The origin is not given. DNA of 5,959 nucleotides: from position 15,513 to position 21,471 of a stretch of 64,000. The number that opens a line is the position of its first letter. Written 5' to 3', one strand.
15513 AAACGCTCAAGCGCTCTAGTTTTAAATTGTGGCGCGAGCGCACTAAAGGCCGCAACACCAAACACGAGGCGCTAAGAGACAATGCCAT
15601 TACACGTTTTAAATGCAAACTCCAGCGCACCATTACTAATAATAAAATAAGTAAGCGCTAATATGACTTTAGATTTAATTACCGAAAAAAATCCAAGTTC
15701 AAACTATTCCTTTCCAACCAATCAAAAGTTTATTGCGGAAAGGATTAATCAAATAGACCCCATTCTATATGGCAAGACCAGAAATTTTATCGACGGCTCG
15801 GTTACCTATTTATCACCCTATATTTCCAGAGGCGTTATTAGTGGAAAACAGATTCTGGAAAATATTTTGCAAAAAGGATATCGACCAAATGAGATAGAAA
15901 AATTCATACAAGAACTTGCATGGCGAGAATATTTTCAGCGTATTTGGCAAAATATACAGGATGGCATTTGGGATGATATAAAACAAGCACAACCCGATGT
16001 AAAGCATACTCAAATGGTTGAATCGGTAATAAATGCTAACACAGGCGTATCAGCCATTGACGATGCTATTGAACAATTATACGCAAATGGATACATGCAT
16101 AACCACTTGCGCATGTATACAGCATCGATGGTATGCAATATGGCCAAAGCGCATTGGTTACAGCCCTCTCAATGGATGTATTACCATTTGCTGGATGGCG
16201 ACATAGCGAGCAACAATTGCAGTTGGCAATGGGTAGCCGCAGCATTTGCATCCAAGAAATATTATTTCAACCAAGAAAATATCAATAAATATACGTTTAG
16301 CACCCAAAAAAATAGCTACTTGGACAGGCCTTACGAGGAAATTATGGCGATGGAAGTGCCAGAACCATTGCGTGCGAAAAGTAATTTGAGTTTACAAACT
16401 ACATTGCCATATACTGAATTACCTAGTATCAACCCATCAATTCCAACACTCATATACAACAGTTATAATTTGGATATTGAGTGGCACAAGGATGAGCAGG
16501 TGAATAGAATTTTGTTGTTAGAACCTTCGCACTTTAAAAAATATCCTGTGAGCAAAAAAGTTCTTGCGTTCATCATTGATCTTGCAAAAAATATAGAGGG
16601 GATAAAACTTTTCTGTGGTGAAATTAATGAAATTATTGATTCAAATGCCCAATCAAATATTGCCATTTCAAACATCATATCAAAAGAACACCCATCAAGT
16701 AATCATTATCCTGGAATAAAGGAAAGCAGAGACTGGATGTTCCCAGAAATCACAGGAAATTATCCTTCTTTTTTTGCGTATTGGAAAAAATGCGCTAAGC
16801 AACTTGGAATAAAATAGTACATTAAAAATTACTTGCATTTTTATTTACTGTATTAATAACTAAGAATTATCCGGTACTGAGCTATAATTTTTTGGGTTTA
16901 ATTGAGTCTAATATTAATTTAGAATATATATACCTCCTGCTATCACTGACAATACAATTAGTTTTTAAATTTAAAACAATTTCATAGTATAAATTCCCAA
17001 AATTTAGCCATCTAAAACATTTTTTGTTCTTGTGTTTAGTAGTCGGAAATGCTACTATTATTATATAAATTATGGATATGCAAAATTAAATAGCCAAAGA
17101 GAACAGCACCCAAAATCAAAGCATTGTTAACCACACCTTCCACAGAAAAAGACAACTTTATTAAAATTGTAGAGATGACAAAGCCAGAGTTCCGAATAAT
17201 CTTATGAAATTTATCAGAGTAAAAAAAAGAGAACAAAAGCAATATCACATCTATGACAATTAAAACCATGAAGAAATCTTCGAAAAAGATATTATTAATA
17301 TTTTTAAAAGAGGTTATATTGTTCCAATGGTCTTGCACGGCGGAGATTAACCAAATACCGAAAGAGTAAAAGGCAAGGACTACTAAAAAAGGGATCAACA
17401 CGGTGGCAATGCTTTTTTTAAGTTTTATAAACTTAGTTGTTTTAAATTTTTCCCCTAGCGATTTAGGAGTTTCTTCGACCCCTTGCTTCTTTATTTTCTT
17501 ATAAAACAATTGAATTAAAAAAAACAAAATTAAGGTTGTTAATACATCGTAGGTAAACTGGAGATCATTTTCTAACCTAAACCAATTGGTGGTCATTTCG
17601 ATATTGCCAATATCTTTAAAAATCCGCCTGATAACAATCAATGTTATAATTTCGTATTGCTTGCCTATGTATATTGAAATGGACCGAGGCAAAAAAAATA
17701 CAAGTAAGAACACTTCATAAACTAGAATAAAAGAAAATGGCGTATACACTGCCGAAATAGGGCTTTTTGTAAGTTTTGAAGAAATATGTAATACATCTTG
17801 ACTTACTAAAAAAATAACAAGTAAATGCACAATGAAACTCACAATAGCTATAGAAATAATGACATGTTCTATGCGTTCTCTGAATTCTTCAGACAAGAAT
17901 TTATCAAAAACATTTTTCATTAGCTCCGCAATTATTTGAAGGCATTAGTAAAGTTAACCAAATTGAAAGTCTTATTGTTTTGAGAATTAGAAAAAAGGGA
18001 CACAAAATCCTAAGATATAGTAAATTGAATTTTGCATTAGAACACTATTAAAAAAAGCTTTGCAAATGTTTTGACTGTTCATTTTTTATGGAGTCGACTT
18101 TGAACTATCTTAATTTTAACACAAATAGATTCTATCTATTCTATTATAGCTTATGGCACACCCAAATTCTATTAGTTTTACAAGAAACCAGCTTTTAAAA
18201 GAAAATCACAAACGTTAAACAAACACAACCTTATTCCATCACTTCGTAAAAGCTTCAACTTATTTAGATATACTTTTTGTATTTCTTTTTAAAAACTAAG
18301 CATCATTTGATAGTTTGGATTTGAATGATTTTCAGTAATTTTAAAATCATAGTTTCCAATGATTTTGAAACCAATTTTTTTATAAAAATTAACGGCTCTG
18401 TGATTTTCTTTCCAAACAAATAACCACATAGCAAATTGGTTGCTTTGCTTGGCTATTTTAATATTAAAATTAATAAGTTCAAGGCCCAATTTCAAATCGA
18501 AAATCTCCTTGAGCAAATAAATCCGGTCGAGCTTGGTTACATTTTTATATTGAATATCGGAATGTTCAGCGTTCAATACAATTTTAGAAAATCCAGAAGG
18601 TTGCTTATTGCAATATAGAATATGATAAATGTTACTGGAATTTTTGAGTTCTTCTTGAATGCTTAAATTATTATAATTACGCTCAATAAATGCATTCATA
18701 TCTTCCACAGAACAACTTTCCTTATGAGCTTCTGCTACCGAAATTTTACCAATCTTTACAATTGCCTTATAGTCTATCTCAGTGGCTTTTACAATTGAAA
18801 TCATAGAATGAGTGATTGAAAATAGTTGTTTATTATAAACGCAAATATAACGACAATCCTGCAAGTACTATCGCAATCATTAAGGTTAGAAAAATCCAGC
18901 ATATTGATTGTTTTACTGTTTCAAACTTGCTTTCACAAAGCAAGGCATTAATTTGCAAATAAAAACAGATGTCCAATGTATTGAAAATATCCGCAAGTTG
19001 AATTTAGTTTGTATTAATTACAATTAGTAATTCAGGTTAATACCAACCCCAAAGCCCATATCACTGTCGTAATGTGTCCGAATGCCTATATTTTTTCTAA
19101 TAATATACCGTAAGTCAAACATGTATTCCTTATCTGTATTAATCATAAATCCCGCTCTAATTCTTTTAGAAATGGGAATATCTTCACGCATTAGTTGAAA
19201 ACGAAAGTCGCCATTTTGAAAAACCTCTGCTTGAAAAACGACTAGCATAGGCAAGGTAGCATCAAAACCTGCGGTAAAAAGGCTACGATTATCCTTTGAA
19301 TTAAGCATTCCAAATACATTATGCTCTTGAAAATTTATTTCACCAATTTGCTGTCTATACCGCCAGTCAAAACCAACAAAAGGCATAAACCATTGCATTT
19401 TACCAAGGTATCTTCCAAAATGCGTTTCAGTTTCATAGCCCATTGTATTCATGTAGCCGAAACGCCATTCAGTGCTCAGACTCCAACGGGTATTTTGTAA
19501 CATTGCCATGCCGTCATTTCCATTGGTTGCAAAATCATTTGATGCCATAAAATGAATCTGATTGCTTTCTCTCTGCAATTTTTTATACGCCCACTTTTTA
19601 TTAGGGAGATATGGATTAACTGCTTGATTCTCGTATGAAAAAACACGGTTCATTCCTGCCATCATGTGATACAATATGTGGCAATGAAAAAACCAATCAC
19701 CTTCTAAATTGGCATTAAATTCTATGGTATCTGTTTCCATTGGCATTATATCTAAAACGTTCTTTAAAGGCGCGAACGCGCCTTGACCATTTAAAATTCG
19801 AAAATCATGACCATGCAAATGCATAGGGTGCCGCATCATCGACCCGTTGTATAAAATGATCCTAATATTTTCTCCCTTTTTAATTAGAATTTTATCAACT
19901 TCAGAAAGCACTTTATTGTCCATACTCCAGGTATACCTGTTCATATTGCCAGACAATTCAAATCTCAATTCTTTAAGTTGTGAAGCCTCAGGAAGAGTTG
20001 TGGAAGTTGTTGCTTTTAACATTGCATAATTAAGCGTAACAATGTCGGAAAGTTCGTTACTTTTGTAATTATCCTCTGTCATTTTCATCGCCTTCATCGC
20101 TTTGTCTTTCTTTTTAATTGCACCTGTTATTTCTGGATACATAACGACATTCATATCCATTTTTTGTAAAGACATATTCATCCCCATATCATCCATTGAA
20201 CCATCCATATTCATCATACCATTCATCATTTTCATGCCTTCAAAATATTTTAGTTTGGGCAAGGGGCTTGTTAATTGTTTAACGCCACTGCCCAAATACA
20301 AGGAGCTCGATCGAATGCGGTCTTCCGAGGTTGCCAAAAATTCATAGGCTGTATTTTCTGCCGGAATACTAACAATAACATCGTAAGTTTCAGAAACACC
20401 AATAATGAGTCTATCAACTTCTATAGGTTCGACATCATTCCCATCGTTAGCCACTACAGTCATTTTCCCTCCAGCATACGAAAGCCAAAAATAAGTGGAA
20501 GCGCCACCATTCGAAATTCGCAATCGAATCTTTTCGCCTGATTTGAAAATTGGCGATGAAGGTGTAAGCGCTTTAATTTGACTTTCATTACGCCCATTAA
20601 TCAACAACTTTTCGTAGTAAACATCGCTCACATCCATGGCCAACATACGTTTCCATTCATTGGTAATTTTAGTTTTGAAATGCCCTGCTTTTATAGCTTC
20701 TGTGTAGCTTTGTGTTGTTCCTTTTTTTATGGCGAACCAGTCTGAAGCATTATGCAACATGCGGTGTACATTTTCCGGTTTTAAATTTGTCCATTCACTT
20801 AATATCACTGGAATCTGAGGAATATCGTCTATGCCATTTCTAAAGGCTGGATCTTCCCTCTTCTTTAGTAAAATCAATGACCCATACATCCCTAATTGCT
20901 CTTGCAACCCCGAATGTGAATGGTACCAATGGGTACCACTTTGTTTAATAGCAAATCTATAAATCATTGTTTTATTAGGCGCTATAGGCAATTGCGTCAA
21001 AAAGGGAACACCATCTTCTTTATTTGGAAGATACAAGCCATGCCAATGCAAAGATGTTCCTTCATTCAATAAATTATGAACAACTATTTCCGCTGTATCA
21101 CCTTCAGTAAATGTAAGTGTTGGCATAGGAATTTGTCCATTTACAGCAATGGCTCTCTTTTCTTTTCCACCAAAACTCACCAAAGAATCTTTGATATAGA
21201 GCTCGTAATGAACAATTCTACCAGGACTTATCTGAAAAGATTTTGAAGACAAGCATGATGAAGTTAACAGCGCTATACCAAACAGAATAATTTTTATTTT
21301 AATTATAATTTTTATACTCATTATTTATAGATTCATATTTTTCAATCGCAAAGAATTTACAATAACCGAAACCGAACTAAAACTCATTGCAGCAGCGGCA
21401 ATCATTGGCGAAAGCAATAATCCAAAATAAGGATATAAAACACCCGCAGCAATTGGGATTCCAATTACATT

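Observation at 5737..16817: Contiguous 11-kb 'light island' joining retinal phototrophy, carotenoid tailoring, flavin metabolism and three photolyase classes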

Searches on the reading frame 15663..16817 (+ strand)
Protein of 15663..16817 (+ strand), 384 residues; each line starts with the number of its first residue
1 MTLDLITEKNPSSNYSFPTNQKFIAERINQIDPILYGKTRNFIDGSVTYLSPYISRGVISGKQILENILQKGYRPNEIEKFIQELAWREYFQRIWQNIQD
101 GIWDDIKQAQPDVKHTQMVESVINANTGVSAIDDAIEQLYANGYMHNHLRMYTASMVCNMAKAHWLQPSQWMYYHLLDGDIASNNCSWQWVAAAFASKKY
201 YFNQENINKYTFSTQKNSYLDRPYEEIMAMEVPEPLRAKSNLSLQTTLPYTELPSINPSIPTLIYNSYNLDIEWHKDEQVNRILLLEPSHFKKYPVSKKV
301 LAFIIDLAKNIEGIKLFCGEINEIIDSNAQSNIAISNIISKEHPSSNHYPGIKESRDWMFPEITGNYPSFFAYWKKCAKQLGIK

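Call 5: search_protein_families(library=pfam, proteins=[window:15663-16817:+], max_evalue=0.001)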
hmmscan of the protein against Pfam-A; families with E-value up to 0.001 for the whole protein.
window:15663-16817:+ (384 aa): 1 family
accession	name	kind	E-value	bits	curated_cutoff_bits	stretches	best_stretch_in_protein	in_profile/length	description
PF03441.19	FAD_binding_7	-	2.5e-22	79.7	27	1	81-207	1-132/203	FAD binding domain of DNA photolyase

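Call 6: search_protein_families(library=ncbifam, proteins=[window:15663-16817:+], max_evalue=0.001)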
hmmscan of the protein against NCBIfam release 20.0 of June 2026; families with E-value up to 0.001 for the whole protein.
window:15663-16817:+ (384 aa): 5 families
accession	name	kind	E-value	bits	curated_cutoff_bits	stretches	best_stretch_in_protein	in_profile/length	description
NF007955.0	PRK10674.1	equivalog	8.8e-23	80.9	506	1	35-203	222-398/472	deoxyribodipyrimidine photo-lyase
TIGR02765.1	crypto_DASH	subfamily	6e-21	74.8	317.05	1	31-213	227-416/431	DASH family cryptochrome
TIGR03556.1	photolyase_8HDF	exception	1.2e-20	73.8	884.6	1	22-195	217-395/471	deoxyribodipyrimidine photo-lyase, 8-HDF type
TIGR02766.1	crypt_chrom_pln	subfamily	6.4e-09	35.1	603.85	1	22-199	213-402/480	cryptochrome photoreceptor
TIGR00591.1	phr2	superfamily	0.00014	21.4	550.05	1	21-156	233-376/453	deoxyribodipyrimidine photo-lyase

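Call 61: search_solved_structures(query=window:15663-16817:+, max_evalue=0.00001, show_alignments=1)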
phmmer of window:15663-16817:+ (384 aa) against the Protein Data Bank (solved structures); distinct sequences matched with E-value up to 0.00001: 23.
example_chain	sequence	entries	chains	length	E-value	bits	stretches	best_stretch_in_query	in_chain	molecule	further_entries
1tez_A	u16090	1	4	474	1.2e-18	70.4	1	38-198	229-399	Deoxyribodipyrimidine photo-lyase type I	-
1owl_A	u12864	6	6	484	1.2e-18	70.4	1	38-198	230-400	Deoxyribodipyrimidine photolyase | PHOTOLYASE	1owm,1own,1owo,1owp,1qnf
1dnp_A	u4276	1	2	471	3.9e-16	62.1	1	36-203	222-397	DNA PHOTOLYASE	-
4u63_A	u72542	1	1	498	5.2e-16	61.8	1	39-203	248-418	DNA photolyase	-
1iqr_A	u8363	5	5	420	3.5e-12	49.1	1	36-202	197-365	photolyase | DEOXYRIBODIPYRIMIDINE PHOTO-LYASE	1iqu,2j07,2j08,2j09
3cvx_A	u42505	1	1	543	7.1e-09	38.3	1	40-201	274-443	RE11660p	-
3cvw_A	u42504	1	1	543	1.2e-08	37.5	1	40-201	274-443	RE11660p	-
2e0i_A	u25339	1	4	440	2e-08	36.8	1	50-196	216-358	432aa long hypothetical deoxyribodipyrimidine photolyase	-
8c1u_A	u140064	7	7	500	3.1e-08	36.1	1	40-201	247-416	Cryptochrome-1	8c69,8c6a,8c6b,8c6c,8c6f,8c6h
7azt_A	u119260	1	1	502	3.1e-08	36.1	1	40-201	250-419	RE11660p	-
7ayv_A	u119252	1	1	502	3.1e-08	36.1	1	40-201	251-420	RE11660p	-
2wb2_A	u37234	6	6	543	3.7e-08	35.9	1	40-201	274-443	PHOTOLYASE | RE11660P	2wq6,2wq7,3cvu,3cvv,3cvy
1np7_A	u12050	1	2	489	7.9e-08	34.8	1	36-208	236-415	DNA photolyase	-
2j4d_A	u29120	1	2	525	9.6e-08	34.5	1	35-193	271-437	CRYPTOCHROME DASH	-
2ijg_X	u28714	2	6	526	9.7e-08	34.5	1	35-193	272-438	Cryptochrome DASH, chloroplast/mitochondrial | CRYPTOCHROME DASH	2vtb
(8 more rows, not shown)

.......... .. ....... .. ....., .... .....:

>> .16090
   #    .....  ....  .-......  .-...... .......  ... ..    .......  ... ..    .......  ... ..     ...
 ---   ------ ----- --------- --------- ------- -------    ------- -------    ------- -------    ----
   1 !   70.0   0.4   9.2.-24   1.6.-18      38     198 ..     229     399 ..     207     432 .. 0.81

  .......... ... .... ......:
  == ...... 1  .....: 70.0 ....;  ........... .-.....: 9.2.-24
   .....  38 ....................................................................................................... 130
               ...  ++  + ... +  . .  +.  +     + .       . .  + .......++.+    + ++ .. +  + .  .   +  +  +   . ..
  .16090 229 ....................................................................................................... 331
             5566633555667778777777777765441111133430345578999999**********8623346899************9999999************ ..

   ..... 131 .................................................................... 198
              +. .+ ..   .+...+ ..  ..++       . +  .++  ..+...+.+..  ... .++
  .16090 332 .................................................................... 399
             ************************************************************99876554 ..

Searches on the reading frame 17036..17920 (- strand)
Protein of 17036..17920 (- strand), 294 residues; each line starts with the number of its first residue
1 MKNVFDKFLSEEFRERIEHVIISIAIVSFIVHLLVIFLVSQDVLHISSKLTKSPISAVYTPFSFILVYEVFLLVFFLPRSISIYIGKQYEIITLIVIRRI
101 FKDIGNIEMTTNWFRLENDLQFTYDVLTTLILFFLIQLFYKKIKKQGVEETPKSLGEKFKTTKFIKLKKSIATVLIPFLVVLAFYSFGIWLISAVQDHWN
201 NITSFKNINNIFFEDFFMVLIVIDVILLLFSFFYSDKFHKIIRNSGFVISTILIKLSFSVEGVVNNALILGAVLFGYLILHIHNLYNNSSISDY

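Call 5: search_protein_families(library=pfam, proteins=[window:17036-17920:-], max_evalue=0.001)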
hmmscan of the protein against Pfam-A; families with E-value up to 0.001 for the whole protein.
window:17036-17920:- (294 aa): 0 families

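Call 6: search_protein_families(library=ncbifam, proteins=[window:17036-17920:-], max_evalue=0.001)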
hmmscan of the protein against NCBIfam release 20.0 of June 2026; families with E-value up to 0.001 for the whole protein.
window:17036-17920:- (294 aa): 0 families

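Call 47: search_protein_families(library=pfam, proteins=[window:17036-17920:-], max_evalue=10)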
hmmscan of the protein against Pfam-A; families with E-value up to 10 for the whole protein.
window:17036-17920:- (294 aa): 1 family
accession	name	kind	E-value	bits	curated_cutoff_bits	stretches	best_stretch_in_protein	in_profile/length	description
PF09925.14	DUF2157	-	9.1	6.4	32.4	0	177-288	36-118/146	Predicted membrane protein (DUF2157)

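Call 54: find_homologous_proteins(query=window:17036-17920:-, max_evalue=0.00001)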
Query window:17036-17920:- (294 aa): 7305 proteins with E <= 0.00001 among 8000 candidates; the best 120 are listed.
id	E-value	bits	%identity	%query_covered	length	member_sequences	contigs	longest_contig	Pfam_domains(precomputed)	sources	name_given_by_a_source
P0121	3.1e-177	606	100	100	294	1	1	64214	-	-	-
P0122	2.1e-176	603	99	100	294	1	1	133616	-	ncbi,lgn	-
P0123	2.3e-147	508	82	100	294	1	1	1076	-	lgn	-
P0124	6.3e-146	503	83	100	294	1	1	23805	-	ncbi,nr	ncbi:MAG: hypothetical protein LH606_02965 [Cytophagaceae bacterium]|nr:hypothetical protein [Cytoph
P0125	6.5e-145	500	83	99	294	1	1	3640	-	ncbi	-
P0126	1.6e-144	499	83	99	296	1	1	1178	-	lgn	-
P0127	2.5e-144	498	81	100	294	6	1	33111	-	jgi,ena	-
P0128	9.7e-144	496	83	99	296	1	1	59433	-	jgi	-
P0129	2.9e-141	488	82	98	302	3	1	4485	-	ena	-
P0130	5.2e-140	484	80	100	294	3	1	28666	-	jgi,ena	-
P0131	6.4e-140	483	78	100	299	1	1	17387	-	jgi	-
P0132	7.9e-140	483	79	99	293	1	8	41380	-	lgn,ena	-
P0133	9.1e-140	483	80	99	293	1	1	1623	-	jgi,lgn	jgi:hypothetical protein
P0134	1.1e-139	483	79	99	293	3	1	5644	-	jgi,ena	-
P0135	1.3e-139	482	78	100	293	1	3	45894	-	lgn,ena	-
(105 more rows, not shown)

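Call 67: predict_structure(alignment_id=A4)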
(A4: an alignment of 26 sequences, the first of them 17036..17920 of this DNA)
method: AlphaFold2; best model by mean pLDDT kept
length: 294 residues; sequences in the alignment: 26
mean_pLDDT: 46.5   pTM: 0.28
mean pLDDT of the five models: 46.5, 42.4, 41.4, 39.1, 38.1
residues with pLDDT >= 90: 0; 70-90: 0; 50-70: 90; < 50: 204
segments of 3 or more residues with pLDDT < 50: 1-5, 7-9, 47-161, 200-219, 229-266, 279-294
pLDDT, mean of each block of 10 residues (from residue 1): 44 55 56 59 52 43 41 37 36 41 38 35 46 46 41 43 52 55 58 56 45 46 50 46 46 46 47 50 43 34
secondary structure, 60 per line:
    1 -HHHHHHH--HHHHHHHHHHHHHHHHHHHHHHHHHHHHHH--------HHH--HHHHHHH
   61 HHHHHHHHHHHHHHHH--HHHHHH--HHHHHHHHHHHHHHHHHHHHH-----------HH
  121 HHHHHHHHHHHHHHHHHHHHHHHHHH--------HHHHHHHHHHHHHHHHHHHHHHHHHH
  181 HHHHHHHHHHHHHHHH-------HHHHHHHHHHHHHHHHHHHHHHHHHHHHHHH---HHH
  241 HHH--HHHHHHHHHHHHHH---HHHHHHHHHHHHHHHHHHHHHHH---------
elements in order: H2-8 H11-40 H54-76 H79-84 H87-107 H119-146 H155-196 H204-234 H238-243 H246-259 H263-285

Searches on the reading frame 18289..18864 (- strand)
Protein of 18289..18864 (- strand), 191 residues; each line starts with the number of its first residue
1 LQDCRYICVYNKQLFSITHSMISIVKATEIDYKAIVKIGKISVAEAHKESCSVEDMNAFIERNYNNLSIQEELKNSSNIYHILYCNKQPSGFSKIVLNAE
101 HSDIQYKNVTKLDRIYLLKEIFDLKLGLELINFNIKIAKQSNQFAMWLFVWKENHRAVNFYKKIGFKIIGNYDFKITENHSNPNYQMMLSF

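Call 5: search_protein_families(library=pfam, proteins=[window:18289-18864:-], max_evalue=0.001)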
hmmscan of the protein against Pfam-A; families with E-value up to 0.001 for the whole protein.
window:18289-18864:- (191 aa): 3 families
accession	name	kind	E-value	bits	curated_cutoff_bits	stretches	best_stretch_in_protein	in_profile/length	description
PF00583.31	Acetyltransf_1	-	1.4e-07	32.2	20.7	1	70-166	25-116/116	Acetyltransferase (GNAT) family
PF13508.13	Acetyltransf_7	-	0.00015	22.5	27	1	79-167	4-83/84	Acetyltransferase (GNAT) domain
PF13673.13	Acetyltransf_10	-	0.00019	21.8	23.6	1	50-170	4-111/128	Acetyltransferase (GNAT) domain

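Call 6: search_protein_families(library=ncbifam, proteins=[window:18289-18864:-], max_evalue=0.001)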
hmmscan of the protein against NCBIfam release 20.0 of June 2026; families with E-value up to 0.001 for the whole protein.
window:18289-18864:- (191 aa): 7 families
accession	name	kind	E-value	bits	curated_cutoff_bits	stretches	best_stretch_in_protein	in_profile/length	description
NF053587.1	SpmdActasePaiA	equivalog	9.6e-26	90.6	250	1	22-180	3-161/172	spermidine/spermine N(1)-acetyltransferase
TIGR01575.1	rimI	equivalog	5.2e-07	29.9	86.4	1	56-170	10-116/132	ribosomal protein S18-alanine N-acetyltransferase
NF040503.1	resist_ArsN1a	equivalog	6.8e-05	22.7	170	1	65-173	33-140/159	arsinothricin resistance N-acetyltransferase ArsN1 family A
NF000360.1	sat4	exception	0.00026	21.2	380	1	70-181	64-167/180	streptothricin N-acetyltransferase Sat4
TIGR03585.1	PseH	equivalog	0.00031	20.9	93.1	1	73-178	45-145/156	UDP-4-amino-4,6-dideoxy-N-acetyl-beta-L-altrosamine N-acetyltransferase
NF007853.0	PRK10562.1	equivalog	0.00052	20.2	125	0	144-171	98-125/146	N-acetyltransferase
NF011709.0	PRK15130.1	equivalog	0.00067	19.5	218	0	142-173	116-147/186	spermidine N1-acetyltransferase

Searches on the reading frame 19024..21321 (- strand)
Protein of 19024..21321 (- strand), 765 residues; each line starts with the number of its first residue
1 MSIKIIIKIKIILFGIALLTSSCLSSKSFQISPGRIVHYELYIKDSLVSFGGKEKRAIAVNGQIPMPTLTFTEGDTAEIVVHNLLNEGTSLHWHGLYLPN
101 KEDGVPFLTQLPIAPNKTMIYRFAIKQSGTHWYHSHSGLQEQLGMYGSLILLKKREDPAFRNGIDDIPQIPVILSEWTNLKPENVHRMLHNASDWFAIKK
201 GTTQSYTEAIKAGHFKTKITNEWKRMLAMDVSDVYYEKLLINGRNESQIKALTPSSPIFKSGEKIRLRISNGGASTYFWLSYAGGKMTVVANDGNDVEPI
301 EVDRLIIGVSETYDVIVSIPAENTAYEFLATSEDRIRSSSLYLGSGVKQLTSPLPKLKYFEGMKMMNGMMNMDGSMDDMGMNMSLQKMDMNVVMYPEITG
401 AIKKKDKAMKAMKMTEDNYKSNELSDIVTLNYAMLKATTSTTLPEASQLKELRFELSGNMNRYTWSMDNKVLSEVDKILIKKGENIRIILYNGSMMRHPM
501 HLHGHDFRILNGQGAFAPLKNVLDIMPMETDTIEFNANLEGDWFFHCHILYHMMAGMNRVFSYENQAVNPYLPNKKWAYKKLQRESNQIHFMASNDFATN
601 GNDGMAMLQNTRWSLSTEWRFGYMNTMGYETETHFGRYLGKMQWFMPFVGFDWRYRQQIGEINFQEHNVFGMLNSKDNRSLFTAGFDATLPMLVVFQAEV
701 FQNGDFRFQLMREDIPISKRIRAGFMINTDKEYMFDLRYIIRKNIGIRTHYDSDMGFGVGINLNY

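Call 5: search_protein_families(library=pfam, proteins=[window:19024-21321:-], max_evalue=0.001)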
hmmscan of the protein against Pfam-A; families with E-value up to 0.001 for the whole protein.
window:19024-21321:- (765 aa): 3 families
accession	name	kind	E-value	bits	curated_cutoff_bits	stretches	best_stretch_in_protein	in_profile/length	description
PF07732.21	Cu-oxidase_3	-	7.5e-40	136.1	21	1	48-154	7-117/119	Multicopper oxidase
PF07731.20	Cu-oxidase_2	-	2.9e-30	105.2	20.4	1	453-565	9-135/137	Multicopper oxidase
PF00394.28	Cu-oxidase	-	2.4e-18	67.2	21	1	237-341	37-145/157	Multicopper oxidase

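Call 6: search_protein_families(library=ncbifam, proteins=[window:19024-21321:-], max_evalue=0.001)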
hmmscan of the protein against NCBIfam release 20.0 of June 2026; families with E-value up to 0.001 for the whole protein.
window:19024-21321:- (765 aa): 7 families
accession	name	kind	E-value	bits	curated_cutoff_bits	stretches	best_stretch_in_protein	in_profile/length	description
TIGR01480.1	copper_res_A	subfamily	6.7e-112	374.9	478.95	1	37-560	46-589/593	copper resistance system multicopper oxidase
TIGR03388.1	ascorbase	equivalog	5.9e-44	150.7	614.8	1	37-568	2-529/542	L-ascorbate oxidase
TIGR03389.1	laccase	equivalog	1e-37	130.2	558.9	3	35-189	2-156/539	laccase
NF008205.1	PRK10965.1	equivalog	3.4e-34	118.6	525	2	37-170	46-185/529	multicopper oxidase CueO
TIGR03390.1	ascorbOXfungal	equivalog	7.6e-24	84.1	445.35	1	51-319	23-263/538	L-ascorbate oxidase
TIGR02376.1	Cu_nitrite_red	equivalog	3.3e-09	36.5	296.3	1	35-151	26-144/326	copper-containing nitrite reductase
NF008135.0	PRK10883.1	equivalog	6.8e-06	24.8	581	1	46-151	55-159/471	cell division protein FtsP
